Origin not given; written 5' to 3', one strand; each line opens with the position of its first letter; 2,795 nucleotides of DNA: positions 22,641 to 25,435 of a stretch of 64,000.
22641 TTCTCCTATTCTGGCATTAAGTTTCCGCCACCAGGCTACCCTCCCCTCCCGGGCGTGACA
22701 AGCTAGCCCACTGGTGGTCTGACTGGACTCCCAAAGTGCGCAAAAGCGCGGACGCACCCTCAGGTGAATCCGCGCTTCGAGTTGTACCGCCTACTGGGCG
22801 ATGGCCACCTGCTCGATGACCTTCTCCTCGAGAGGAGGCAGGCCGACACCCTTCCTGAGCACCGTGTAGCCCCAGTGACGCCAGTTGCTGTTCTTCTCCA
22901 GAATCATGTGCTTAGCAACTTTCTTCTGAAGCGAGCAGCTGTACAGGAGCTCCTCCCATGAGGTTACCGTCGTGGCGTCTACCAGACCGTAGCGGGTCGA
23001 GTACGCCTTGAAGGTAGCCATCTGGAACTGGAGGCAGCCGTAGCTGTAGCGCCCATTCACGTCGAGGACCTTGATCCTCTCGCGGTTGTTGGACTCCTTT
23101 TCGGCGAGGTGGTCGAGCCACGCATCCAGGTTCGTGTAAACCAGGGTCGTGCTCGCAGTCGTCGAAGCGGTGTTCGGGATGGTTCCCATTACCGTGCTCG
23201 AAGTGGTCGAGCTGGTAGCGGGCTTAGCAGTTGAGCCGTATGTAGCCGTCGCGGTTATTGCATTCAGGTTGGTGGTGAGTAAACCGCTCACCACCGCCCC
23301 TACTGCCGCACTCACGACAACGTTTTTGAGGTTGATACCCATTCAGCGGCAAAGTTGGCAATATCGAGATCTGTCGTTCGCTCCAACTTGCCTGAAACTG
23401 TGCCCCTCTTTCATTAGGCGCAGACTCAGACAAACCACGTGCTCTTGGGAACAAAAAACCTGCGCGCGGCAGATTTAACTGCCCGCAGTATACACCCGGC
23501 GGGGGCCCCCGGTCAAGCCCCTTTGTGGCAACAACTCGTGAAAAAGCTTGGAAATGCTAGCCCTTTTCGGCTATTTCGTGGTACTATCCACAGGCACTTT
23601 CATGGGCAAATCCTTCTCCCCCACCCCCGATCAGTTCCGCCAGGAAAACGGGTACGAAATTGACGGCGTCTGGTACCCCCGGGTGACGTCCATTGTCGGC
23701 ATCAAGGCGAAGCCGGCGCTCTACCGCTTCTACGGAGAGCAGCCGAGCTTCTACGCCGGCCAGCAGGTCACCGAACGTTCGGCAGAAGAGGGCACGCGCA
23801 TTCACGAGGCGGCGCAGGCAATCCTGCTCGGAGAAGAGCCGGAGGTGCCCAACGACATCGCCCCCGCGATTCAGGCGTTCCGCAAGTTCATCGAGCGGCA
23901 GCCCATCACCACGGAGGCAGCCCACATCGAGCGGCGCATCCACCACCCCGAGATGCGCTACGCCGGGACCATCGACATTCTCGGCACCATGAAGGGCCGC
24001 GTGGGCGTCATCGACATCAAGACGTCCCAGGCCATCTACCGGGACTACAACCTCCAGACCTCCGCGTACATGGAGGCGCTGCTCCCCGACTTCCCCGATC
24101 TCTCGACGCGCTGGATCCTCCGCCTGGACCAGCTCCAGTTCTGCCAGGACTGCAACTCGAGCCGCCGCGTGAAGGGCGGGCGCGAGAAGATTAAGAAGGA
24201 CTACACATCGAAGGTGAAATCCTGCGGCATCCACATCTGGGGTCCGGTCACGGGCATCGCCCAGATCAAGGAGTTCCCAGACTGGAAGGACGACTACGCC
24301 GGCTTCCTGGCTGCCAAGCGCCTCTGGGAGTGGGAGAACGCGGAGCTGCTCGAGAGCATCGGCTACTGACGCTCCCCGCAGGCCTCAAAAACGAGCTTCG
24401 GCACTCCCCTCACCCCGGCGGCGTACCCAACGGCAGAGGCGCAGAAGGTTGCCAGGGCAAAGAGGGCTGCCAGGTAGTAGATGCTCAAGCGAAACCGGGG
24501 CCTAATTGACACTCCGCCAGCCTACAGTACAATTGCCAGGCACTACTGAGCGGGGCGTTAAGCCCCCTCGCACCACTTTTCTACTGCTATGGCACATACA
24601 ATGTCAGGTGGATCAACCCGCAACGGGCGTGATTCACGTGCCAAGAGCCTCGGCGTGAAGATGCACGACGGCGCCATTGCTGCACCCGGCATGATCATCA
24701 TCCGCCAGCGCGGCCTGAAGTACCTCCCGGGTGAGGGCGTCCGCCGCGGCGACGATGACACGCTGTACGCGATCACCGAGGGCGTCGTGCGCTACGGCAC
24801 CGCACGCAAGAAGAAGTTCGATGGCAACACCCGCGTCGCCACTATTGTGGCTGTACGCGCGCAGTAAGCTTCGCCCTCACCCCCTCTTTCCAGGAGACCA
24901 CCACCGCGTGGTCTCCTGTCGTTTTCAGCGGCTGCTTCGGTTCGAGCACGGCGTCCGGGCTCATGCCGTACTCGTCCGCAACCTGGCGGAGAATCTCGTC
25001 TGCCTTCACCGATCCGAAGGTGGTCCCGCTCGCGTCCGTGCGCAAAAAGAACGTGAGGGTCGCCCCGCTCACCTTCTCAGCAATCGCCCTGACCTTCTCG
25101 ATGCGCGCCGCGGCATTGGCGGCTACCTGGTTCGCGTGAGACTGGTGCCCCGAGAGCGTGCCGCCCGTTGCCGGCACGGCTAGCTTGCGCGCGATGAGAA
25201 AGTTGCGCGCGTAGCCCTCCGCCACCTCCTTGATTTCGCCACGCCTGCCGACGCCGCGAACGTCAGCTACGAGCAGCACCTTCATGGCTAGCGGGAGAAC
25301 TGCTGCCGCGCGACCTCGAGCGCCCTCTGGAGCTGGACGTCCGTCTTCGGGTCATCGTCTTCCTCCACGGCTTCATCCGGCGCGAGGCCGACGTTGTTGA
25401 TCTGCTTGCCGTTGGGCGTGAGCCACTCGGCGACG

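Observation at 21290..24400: Low-GC island between rarA and rpmA with MazG-like, acidic, secreted lysozyme-like and PD-(D/E)XK nuclease genes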

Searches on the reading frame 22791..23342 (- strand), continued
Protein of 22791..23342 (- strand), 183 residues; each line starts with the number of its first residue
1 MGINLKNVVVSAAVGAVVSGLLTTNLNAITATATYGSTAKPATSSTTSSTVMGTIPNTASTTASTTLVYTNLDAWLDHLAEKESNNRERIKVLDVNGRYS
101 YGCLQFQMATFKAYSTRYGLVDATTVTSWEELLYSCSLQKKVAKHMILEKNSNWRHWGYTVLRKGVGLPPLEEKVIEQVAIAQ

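Call 106: search_protein_families(library=phrogs, proteins=[L087:11849-12403:+, L089:11730-12290:+, L094:7574-8239:+, L148:5082-5717:+, L094:6612-7430:+, L087:8209-8889:-, L088:7441-8085:-, L088:8233-8895:-, L089:10697-10993:+, L092:8519-8932:-], max_evalue=0.001)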
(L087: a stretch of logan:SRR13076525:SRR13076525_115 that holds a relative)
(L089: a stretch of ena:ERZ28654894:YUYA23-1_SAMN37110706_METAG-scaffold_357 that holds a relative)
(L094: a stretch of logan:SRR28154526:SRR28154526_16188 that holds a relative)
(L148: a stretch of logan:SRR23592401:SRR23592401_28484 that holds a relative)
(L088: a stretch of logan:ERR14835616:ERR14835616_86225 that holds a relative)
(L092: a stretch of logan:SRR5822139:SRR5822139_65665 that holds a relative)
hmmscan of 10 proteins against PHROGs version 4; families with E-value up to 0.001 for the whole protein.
L087:11849-12403:+ (184 aa): 0 families

L089:11730-12290:+ (186 aa): 0 families

L094:7574-8239:+ (221 aa): 0 families

L148:5082-5717:+ (211 aa): 0 families

L094:6612-7430:+ (272 aa): 0 families

L087:8209-8889:- (226 aa): 0 families

L088:7441-8085:- (214 aa): 0 families

L088:8233-8895:- (220 aa): 0 families

L089:10697-10993:+ (98 aa): 0 families

L092:8519-8932:- (137 aa): 0 families

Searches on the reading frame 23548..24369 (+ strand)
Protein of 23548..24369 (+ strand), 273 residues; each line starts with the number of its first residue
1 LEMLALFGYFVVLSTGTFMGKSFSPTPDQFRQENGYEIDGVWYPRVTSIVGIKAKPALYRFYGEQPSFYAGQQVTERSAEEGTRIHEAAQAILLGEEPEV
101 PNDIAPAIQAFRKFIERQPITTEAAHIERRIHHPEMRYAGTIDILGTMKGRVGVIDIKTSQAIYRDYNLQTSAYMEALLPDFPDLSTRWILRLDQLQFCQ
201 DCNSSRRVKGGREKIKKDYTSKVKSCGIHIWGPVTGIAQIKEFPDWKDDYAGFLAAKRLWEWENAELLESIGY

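Call 3: search_protein_families(library=pfam, proteins=[window:23548-24369:+], max_evalue=1)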
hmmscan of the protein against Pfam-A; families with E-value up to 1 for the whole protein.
window:23548-24369:+ (273 aa): 1 family
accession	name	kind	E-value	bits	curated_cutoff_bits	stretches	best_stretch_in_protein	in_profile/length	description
PF12705.13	PDDEXK_1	-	0.00018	22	22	1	91-193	83-189/247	PD-(D/E)XK nuclease superfamily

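Call 7: search_protein_families(library=phrogs, proteins=[window:23548-24369:+], max_evalue=1)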
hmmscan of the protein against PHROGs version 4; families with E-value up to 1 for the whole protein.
window:23548-24369:+ (273 aa): 5 families
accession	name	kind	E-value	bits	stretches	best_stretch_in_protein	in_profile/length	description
phrog_298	-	DNA, RNA and nucleotide metabolism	7e-26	92.3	1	36-264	58-260/293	exonuclease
phrog_466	-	DNA, RNA and nucleotide metabolism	6.7e-12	46.4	1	76-177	209-317/446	exonuclease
phrog_69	-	DNA, RNA and nucleotide metabolism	2.2e-06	28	1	60-174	97-243/501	exonuclease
phrog_1706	-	DNA, RNA and nucleotide metabolism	4.5e-06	27.3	1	75-178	81-173/293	CRISPR/Cas system associated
phrog_3953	-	DNA, RNA and nucleotide metabolism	0.0053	17.5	1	64-195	26-149/186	exonuclease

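Call 8: search_protein_families(library=ncbifam, proteins=[window:23548-24369:+], max_evalue=1)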
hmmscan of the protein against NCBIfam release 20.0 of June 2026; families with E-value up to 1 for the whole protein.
window:23548-24369:+ (273 aa): 2 families
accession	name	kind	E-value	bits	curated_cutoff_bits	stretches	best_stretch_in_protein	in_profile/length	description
TIGR00372.1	cas4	equivalog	0.042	13.7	65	1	130-175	60-106/180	CRISPR-associated protein Cas4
NF010485.0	PRK13909.1-2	equivalog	0.15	10.2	650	1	110-178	823-884/909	RecB-like helicase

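Call 9: search_protein_families(library=padloc, proteins=[window:23548-24369:+], max_evalue=1)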
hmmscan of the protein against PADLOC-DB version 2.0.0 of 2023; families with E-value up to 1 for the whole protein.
window:23548-24369:+ (273 aa): 5 families
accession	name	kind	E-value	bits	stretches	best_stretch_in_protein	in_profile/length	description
PDLC01250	Cas4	-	0.00083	17.7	1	117-176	50-99/168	"CAS-I,CAS-II,CAS-III,CAS-IV,CAS-V,CAS-VI; acquisition_associated"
PDLC00060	DruK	-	0.0032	14.9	1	122-160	127-165/347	PD-(D/E)XK nuclease superfamily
PDLC00059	DruK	-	0.0036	14.5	1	123-162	111-150/326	PD-(D/E)XK nuclease superfamily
PDLC00943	Cas4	-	0.011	13.7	1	130-175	60-106/180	CRISPR-associated protein Cas4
PDLC00944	Cas4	-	0.014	13.6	1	131-175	60-106/177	Cas4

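Call 22: search_solved_structures(query=window:23548-24369:+, max_evalue=1, show_alignments=2)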
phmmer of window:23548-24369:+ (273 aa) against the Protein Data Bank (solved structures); distinct sequences matched with E-value up to 1: 9.
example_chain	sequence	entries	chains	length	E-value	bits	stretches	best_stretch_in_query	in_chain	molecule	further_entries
8xa9_A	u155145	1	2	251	0.0051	19.4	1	77-178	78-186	Mitochondrial genome maintenance exonuclease 1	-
5zyu_A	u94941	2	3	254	0.0053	19.4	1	77-178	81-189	Mitochondrial genome maintenance exonuclease 1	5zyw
5zyt_A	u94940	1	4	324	0.0097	18.5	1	77-178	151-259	Mitochondrial genome maintenance exonuclease 1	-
7e4m_A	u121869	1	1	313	0.047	16.3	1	76-128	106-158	Stt4548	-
5zyv_A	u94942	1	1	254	0.059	16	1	80-178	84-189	Mitochondrial genome maintenance exonuclease 1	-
6spf_h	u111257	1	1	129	0.33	13.5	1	99-167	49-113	30S ribosomal protein S8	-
6spc_h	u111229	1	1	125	0.34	13.5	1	99-167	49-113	30S ribosomal protein S8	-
6spe_h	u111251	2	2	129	0.46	13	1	99-167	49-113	30S ribosomal protein S8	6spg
7unr_h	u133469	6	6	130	0.47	13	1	99-167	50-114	30S ribosomal protein S8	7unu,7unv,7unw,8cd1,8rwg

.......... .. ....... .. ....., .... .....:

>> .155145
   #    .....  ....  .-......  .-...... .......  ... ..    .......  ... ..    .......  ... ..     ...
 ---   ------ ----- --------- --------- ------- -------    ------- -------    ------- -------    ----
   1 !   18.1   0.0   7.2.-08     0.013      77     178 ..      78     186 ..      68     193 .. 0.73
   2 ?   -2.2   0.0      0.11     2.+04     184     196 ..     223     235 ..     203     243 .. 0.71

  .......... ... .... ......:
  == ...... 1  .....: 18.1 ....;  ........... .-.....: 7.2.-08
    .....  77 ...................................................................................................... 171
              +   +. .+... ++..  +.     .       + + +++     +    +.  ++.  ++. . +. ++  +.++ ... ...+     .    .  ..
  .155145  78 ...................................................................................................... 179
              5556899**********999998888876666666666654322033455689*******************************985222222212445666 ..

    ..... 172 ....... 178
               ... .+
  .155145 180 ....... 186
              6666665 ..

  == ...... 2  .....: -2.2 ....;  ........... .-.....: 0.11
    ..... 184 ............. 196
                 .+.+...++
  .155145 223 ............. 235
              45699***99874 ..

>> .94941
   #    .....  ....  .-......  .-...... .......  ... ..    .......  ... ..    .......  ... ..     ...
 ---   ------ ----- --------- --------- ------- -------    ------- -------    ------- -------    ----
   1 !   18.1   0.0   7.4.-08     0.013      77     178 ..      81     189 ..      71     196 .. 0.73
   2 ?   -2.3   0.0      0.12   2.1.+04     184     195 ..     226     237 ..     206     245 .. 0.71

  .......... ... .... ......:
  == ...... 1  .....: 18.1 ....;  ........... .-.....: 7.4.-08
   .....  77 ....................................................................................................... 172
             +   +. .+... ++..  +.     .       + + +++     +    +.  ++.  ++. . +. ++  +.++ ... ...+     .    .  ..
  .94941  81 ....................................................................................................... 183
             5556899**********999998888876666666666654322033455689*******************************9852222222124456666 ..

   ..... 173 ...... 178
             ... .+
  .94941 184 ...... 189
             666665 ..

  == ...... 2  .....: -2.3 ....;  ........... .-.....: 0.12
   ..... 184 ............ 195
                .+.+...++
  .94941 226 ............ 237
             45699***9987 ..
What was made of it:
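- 23602..24369 (+): PD-(D/E)XK (RecB/MGME1/phage-exonuclease-like) nuclease, 255 aa from the conserved MGKSF start. The mechanical ORF starts at TTG 23548. It is a core gene of native composition. PHROG 298 'exonuclease' gives 7e-26, and MGME1 gives E 0.005 with the H-E, D, D-x-K and Q...Y motifs aligned (calls 3, 7, 22).
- On PD-(D/E)XK nuclease, RecB-like (PF12705): RIHEAAQ, GTIDILG, VIDIKTS and NLQTSAY align with the motifs of MGME1 (calls 3, 7, 22).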

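Call 93: search_dna_similar(query=window:23602-24369:+, collection=phages, mode=protein, max_evalue=0.00001, max_rows=10)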
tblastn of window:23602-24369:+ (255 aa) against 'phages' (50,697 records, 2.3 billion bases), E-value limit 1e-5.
Records with a match: 20; places in all: 20; records where one place covers at least 80% of the query: 0.
Best place of each record, by identity: <60% 20.
By first word of the organism name: Sinorhizobium 5; Flavobacterium 4; Arthrobacter 4; Pseudomonas 2; Faecalibacterium 2; Pelagibacter 1; Streptomyces 1; Glutamicibacter 1.
By host as written in the record: Sinorhizobium meliloti 5; Flavobacterium sp. LMO8 4; Pseudomonas aeruginosa 2; Faecalibacterium prausnitzii 2; Arthrobacter globiformis NRRL B-2979 2; Arthrobacter globiformis B-2979 SEA 1; Arthrobacter globiformis NRRL B-2779 1; Candidatus Pelagibacter sp. HTCC1062 1; and 2 more.
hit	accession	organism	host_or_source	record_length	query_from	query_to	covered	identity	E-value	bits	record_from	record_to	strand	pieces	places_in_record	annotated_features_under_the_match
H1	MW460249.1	Pseudomonas phage Itty13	Pseudomonas aeruginosa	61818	18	180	64%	31.5%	2e-8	61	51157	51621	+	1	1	hypothetical protein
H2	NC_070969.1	Pseudomonas phage Itty13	Pseudomonas aeruginosa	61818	18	180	64%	31.5%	2e-8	61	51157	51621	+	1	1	exonuclease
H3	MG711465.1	Faecalibacterium phage FP_Brigit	Faecalibacterium prausnitzii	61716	18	180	64%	29.1%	1e-7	58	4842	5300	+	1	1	exonuclease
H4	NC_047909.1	Faecalibacterium phage FP_Brigit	Faecalibacterium prausnitzii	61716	18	180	64%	29.1%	1e-7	58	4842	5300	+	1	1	exonuclease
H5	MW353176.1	Flavobacterium phage vB_FspM_immuto_3-5A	Flavobacterium sp. LMO8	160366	21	160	55%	28.7%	1e-10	67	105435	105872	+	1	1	exonuclease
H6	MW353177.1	Flavobacterium phage vB_FspM_immuto_13-6C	Flavobacterium sp. LMO8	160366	21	160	55%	28.7%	1e-10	67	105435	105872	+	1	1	exonuclease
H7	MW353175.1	Flavobacterium phage vB_FspM_immuto_2-6A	Flavobacterium sp. LMO8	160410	21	160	55%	28.7%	1e-10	67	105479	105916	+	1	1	exonuclease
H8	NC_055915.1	Flavobacterium phage vB_FspM_immuto_2-6A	Flavobacterium sp. LMO8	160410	21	160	55%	28.7%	1e-10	67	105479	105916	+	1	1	exonuclease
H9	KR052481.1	Sinorhizobium phage phiM19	Sinorhizobium meliloti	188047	21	156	53%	28.5%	4e-6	54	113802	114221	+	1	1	exonuclease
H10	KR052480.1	Sinorhizobium phage phiM7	Sinorhizobium meliloti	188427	21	156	53%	28.5%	4e-6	54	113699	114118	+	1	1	exonuclease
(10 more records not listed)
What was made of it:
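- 23602..24369 (+): Annotated phage exonucleases are 29-31% identical (call 93).
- Closest known: RecB-family PD-. Same: The PHROG match is strong, and annotated phage exonucleases are 29-31% identical (calls 7, 22, 93).
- Nuclease: calls 3, 7, 22, 93.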

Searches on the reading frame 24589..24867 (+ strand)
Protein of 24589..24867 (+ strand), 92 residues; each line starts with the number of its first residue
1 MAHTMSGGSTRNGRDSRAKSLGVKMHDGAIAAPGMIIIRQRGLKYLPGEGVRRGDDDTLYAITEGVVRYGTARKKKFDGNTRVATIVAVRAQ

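Call 3: search_protein_families(library=pfam, proteins=[window:24589-24867:+], max_evalue=1)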
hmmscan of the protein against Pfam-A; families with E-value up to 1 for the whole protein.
window:24589-24867:+ (92 aa): 1 family
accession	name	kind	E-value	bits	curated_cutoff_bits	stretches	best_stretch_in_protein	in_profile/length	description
PF01016.24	Ribosomal_L27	-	3.4e-28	97.9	20.5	1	2-77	1-76/79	Ribosomal L27 protein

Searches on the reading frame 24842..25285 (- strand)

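Call 3: search_protein_families(library=pfam, proteins=[window:24842-25285:-], max_evalue=1)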
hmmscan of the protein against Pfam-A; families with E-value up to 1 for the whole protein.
window:24842-25285:- (147 aa): 3 families
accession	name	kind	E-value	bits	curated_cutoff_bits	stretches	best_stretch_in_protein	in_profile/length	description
PF01281.25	Ribosomal_L9_N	-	8.4e-19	67.3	20.7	1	1-44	1-44/47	Ribosomal protein L9, N-terminal domain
PF03948.19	Ribosomal_L9_C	-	4.6e-10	40.2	23.2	1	64-145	2-85/86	Ribosomal protein L9, C-terminal domain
PF11760.13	CbiG_N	-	0.16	12.4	25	1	44-68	53-77/82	Cobalamin synthesis G N-terminal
